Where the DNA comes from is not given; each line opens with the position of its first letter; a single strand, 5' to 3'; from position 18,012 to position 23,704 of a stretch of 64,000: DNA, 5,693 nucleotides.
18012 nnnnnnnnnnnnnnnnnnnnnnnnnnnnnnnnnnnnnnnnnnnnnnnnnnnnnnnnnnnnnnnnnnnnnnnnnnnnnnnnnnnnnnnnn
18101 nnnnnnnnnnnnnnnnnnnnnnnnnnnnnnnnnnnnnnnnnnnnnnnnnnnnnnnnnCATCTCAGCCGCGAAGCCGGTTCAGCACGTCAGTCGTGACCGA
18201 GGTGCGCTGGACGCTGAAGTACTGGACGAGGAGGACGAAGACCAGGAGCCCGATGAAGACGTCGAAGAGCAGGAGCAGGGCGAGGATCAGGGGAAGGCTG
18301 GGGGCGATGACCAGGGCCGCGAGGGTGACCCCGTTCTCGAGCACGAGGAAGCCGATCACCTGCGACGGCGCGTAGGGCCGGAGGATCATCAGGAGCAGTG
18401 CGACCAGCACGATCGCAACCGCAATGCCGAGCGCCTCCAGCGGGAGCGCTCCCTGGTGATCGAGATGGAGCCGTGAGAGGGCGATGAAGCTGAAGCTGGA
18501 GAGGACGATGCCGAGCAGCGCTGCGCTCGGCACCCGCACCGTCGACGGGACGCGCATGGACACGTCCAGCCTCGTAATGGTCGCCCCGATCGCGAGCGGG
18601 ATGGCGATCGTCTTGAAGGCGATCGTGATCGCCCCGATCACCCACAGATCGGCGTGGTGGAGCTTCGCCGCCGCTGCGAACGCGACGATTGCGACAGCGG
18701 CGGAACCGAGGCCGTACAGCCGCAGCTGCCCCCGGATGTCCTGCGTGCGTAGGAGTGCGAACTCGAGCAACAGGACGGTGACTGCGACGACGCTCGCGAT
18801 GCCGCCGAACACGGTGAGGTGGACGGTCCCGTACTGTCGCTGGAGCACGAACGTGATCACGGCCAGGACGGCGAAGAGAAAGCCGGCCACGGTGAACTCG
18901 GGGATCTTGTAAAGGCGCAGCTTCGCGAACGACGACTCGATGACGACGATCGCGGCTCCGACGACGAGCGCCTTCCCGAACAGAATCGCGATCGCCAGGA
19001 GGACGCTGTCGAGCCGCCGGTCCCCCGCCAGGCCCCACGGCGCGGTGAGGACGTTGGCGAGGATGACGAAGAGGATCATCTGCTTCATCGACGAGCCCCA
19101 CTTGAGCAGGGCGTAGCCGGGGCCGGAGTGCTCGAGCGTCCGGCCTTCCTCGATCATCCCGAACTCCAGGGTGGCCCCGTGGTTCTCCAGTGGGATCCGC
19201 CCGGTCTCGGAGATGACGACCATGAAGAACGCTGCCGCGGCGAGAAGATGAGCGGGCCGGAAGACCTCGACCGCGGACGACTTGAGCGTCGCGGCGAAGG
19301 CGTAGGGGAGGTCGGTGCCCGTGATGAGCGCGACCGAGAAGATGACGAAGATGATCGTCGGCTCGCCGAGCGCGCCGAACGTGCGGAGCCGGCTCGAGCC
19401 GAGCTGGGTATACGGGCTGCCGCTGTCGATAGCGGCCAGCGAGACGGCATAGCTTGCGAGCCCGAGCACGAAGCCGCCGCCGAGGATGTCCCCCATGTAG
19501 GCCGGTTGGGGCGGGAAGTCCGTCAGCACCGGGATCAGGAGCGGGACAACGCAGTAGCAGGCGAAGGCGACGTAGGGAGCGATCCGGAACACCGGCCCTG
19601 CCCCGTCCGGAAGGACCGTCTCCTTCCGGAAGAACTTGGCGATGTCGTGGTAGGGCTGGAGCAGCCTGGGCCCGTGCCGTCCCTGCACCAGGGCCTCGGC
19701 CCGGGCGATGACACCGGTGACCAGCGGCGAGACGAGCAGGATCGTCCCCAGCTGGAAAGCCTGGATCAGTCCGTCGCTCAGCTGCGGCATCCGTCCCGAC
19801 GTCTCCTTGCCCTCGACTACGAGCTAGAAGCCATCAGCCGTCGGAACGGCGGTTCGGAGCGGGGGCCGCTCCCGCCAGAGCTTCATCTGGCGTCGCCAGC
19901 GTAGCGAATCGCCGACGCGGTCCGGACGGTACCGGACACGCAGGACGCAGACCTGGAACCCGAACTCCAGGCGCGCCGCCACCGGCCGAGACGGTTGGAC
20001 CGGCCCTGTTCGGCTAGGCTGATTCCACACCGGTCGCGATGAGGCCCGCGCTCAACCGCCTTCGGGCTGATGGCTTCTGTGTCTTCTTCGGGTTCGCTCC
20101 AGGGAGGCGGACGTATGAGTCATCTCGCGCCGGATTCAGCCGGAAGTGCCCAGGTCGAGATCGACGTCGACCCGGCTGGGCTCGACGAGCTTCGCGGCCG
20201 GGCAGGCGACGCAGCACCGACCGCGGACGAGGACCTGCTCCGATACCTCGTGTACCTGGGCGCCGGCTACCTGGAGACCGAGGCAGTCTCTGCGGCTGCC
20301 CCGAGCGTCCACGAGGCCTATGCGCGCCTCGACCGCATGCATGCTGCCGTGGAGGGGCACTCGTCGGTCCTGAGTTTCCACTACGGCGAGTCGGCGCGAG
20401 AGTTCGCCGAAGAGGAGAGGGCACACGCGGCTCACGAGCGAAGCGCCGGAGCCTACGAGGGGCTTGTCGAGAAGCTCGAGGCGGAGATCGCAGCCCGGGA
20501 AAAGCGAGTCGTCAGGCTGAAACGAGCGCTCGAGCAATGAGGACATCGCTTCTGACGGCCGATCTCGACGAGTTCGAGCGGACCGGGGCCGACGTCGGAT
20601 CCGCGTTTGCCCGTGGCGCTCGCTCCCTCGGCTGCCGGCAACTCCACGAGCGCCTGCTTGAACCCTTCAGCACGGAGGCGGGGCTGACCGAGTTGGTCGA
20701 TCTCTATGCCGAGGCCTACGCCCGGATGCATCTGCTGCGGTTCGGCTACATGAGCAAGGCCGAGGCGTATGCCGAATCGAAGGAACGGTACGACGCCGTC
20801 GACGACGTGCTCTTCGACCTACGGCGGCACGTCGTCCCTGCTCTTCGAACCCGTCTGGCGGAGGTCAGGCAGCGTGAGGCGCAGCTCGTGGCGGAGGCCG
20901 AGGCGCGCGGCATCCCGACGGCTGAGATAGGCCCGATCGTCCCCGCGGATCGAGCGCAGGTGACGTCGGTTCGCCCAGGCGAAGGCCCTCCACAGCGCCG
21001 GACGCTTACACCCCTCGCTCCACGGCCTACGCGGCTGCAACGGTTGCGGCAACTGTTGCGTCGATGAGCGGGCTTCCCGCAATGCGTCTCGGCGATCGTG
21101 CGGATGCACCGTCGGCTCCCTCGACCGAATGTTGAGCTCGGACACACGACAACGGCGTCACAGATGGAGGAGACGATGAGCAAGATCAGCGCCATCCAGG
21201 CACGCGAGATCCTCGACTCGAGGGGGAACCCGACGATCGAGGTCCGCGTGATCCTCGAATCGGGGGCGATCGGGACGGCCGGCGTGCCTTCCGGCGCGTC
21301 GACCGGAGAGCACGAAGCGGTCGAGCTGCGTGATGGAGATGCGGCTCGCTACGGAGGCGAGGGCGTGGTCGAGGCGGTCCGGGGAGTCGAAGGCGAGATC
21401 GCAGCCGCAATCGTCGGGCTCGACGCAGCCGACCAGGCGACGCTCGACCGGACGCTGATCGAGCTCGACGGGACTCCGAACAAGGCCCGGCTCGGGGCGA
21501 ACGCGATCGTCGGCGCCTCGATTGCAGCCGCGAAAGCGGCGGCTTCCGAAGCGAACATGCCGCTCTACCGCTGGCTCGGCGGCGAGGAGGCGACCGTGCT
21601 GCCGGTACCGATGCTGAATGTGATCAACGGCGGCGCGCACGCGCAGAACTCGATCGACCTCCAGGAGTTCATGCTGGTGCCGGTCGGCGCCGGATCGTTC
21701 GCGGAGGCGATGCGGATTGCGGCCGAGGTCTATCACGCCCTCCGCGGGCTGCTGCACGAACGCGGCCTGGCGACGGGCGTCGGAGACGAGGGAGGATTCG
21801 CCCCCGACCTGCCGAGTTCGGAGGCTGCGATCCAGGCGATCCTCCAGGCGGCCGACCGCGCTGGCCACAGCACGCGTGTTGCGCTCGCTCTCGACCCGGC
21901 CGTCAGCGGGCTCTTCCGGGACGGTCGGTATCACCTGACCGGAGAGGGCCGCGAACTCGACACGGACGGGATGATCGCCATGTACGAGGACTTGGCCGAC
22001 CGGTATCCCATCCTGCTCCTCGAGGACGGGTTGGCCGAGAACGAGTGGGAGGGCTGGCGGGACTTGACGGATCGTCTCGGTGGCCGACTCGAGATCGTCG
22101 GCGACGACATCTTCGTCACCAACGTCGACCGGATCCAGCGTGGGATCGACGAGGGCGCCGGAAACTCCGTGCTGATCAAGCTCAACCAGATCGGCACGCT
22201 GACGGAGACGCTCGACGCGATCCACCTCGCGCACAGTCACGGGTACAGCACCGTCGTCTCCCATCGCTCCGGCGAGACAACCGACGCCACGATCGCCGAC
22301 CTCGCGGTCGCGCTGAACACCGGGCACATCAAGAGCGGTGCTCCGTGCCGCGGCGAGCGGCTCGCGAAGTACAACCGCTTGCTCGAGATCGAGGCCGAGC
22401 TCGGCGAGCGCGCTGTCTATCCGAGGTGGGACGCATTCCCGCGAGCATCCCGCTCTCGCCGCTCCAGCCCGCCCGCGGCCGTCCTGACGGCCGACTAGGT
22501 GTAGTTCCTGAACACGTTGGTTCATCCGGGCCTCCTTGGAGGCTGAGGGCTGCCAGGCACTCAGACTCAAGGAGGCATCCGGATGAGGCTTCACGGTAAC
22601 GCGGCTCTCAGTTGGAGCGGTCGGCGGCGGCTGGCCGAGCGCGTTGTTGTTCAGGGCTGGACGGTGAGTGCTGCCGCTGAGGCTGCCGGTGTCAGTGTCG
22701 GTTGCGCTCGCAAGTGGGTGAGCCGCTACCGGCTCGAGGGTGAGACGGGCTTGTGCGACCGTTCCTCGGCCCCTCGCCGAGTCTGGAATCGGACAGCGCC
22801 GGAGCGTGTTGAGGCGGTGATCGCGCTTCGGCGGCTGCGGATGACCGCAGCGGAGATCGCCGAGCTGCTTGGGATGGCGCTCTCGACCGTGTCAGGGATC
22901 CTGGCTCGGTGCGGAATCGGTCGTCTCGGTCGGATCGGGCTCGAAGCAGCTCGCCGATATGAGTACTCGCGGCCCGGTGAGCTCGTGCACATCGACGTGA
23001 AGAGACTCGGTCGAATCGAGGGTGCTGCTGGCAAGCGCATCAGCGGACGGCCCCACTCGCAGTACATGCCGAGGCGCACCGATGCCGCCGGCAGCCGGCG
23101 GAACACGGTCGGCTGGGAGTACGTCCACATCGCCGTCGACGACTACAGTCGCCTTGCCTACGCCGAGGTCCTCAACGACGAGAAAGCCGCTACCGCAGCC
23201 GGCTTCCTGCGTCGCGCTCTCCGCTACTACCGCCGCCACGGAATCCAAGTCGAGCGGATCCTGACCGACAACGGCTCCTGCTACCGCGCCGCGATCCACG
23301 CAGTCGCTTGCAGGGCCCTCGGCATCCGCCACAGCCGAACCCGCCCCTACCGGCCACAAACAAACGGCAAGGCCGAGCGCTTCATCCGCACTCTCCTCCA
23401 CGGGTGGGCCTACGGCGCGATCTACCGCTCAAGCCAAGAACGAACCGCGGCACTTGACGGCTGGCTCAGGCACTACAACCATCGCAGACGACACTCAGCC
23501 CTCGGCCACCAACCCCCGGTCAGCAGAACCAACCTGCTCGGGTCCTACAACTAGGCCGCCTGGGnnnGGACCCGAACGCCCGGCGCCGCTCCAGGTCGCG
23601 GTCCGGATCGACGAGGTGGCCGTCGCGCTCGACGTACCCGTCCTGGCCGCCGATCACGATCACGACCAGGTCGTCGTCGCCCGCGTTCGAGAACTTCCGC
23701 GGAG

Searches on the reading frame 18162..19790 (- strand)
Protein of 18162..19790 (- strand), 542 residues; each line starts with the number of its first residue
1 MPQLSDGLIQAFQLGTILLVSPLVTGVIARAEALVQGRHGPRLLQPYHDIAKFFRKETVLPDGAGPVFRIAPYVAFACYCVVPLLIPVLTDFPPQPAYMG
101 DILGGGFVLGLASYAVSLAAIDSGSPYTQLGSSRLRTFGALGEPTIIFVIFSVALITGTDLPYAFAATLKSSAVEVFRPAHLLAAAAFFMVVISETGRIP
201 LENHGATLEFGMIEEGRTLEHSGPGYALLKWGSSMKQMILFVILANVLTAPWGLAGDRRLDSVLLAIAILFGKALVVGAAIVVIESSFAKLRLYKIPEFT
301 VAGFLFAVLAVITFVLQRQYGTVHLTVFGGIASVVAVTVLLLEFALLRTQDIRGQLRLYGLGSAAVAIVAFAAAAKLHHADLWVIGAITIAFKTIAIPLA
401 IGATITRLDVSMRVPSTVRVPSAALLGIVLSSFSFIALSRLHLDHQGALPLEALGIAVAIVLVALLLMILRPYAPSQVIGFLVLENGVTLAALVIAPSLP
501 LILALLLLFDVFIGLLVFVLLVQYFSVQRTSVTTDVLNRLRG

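Call 25: search_protein_families(library=pfam, proteins=[window:18162-19790:-], max_evalue=0.001)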
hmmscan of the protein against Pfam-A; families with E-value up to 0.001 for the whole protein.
window:18162-19790:- (542 aa): 1 family
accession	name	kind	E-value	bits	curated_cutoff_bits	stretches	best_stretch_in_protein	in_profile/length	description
PF00146.26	NADHdh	-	5.1e-33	115.1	27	1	16-315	10-297/298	NADH dehydrogenase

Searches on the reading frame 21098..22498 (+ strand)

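Call 25: search_protein_families(library=pfam, proteins=[window:21098-22498:+], max_evalue=0.001)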
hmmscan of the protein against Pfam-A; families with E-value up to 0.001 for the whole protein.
window:21098-22498:+ (466 aa): 4 families
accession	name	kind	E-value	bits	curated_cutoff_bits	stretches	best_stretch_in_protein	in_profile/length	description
PF00113.28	Enolase_C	-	1.8e-110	369.3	21.5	1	166-442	2-288/296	Enolase, C-terminal TIM barrel domain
PF03952.21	Enolase_N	-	1.3e-55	187.6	35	1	30-160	1-131/131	Enolase, N-terminal domain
PF13378.12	MR_MLE_C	-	9.2e-07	29.2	29.4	1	288-410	56-173/219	Enolase C-terminal domain-like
PF07476.17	MAAL_C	-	3e-05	23.8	27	1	322-409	131-217/249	Methylaspartate ammonia-lyase C-terminus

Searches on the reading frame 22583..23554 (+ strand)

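Call 25: search_protein_families(library=pfam, proteins=[window:22583-23554:+], max_evalue=0.001)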
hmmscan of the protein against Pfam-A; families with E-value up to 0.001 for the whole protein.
window:22583-23554:+ (323 aa): 11 families
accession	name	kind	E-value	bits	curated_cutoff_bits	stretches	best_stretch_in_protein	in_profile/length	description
PF13683.12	rve_3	-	9.6e-21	73.8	26.5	1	247-312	2-67/67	Integrase core domain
PF13011.12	LZ_Tnp_IS481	-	1.9e-17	63.7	22.2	1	1-84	1-84/85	leucine-zipper of insertion element IS481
PF00665.32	rve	-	2.7e-16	60.1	32.6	1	166-258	22-102/102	Integrase core domain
PF13384.12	HTH_23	-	3.6e-10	39.8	24.6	2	24-57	16-49/50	Homeodomain-like domain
PF13518.12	HTH_28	-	2.8e-09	37.3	25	1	14-65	2-52/52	Helix-turn-helix domain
PF13565.12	HTH_32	-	5.8e-08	33.6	33.7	1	42-106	2-72/73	Homeodomain-like domain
PF13551.12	HTH_29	-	5.4e-06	26.8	28.1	1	22-73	8-60/64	Winged helix-turn helix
PF08281.18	Sigma70_r4_2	-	9.5e-06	25.6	25.7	0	73-104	12-44/54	Sigma-70, region 4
PF04545.22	Sigma70_r4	-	0.00011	22.1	24.1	0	73-109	6-43/50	Sigma-70, region 4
PF13411.12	MerR_1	-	0.00033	21.1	21.6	0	27-96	2-66/69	MerR HTH family regulatory protein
PF13610.12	DDE_Tnp_IS240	-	0.00043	20.9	27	1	178-246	17-82/139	DDE domain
